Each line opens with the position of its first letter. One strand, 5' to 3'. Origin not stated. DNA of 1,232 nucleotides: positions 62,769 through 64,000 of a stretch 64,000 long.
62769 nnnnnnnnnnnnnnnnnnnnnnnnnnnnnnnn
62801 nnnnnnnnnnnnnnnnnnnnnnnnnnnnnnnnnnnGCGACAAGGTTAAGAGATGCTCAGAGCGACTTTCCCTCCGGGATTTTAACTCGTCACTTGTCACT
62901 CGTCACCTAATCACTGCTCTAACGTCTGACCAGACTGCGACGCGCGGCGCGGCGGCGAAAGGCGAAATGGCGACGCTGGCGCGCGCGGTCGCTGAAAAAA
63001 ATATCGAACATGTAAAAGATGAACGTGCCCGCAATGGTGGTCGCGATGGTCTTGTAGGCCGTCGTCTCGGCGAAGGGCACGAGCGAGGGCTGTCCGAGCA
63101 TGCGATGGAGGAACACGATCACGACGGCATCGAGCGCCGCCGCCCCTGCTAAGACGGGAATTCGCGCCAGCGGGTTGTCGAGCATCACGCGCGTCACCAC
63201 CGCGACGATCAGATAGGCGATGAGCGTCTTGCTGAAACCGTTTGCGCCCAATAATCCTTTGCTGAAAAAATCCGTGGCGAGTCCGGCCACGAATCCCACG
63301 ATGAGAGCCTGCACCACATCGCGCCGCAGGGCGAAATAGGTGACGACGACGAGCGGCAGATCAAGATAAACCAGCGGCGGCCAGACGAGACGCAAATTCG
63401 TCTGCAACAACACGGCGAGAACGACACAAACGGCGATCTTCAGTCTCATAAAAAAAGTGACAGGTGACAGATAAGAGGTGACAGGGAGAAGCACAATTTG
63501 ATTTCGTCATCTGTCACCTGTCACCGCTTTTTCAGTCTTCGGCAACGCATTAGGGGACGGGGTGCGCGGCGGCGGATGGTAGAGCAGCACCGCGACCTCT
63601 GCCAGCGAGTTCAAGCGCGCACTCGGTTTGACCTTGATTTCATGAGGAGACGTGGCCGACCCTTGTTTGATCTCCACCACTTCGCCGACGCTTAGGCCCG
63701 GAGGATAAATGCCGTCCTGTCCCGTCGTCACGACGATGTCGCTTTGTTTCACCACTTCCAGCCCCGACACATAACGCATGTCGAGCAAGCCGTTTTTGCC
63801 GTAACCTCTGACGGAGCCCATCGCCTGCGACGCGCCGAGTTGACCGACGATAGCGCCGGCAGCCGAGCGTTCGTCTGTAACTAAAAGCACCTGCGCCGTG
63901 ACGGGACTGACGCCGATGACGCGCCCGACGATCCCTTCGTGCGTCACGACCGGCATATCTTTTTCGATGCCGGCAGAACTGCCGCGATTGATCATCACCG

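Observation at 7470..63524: Palindromes with conserved architecture but variable sequence, built from tandem heptamers, at many gene junctions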

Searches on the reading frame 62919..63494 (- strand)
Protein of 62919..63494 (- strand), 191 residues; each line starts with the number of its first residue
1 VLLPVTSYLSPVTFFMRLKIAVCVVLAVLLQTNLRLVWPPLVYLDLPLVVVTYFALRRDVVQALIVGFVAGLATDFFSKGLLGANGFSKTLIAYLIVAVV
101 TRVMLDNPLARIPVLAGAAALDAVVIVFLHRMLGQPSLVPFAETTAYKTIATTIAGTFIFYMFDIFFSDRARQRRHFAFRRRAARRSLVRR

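Call 46: search_protein_families(library=pfam, proteins=[window:62919-63494:-])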
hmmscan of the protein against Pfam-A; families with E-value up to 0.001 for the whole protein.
window:62919-63494:- (191 aa): 1 family
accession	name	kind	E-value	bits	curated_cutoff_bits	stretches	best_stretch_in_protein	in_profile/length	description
PF04093.17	MreD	-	3.7e-06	27.6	24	1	41-132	31-118/158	rod shape-determining protein MreD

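Call 53: find_encoding_contigs(protein=window:62919-63494:-, flank=1500, max_places=10)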
Protein window:62919-63494:- (191 aa): no gene with exactly this product is on record in the collection.

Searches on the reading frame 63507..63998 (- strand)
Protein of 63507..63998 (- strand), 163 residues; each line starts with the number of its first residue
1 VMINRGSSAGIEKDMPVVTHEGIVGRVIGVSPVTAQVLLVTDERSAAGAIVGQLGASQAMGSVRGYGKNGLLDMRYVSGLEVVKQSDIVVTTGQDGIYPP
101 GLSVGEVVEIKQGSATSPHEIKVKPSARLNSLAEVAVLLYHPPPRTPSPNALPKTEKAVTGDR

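Call 46: search_protein_families(library=pfam, proteins=[window:63507-63998:-])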
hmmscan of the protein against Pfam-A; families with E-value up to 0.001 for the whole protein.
window:63507-63998:- (163 aa): 1 family
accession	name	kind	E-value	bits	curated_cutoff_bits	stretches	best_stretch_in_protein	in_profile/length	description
PF04085.20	MreC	-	1.5e-35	122.6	28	1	1-138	13-146/147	Rod shape-determining protein MreC, barrel core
